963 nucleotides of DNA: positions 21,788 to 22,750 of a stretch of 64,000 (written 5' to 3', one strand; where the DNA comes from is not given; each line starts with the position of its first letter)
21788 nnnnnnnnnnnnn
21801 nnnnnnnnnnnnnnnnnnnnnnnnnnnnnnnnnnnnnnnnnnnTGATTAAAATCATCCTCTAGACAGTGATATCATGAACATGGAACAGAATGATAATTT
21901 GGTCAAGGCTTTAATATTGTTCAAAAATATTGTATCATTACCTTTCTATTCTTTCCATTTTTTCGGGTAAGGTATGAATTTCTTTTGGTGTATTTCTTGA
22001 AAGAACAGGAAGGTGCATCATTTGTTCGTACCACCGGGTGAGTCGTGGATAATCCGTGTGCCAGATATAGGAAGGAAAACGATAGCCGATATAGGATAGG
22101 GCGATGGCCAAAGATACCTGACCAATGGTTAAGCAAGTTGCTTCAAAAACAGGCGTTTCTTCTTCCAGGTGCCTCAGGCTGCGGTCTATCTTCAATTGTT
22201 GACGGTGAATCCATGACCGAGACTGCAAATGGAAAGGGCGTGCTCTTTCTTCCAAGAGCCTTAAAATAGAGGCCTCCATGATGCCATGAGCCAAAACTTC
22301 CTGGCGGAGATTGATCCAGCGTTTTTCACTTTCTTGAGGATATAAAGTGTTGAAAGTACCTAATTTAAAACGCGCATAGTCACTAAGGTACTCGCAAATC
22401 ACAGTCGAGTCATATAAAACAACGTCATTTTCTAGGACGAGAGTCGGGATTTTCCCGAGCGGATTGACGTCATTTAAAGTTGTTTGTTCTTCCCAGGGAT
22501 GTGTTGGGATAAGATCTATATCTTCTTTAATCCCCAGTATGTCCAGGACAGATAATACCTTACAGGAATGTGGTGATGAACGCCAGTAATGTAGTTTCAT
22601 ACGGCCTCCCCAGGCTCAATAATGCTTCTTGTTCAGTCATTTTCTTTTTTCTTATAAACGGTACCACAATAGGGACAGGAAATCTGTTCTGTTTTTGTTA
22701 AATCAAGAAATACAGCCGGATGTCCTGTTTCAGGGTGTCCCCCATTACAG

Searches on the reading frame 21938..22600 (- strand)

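Call 82: search_protein_families(library=pfam, proteins=[window:21938-22600:-], max_evalue=0.001)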
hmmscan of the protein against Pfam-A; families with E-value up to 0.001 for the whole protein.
window:21938-22600:- (220 aa): 4 families
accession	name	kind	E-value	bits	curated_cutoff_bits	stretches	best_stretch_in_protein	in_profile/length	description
PF13409.12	GST_N_2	-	2.3e-16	60.6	25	1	9-73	2-68/70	Glutathione S-transferase, N-terminal domain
PF13417.12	GST_N_3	-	4.1e-13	49.9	22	1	3-73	1-68/75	Glutathione S-transferase, N-terminal domain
PF02798.26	GST_N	-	2.2e-07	31.6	20.9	1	1-73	3-75/76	Glutathione S-transferase, N-terminal domain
PF13410.11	GST_C_2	-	7.4e-06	26.4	24.9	1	130-192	3-68/69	Glutathione S-transferase, C-terminal domain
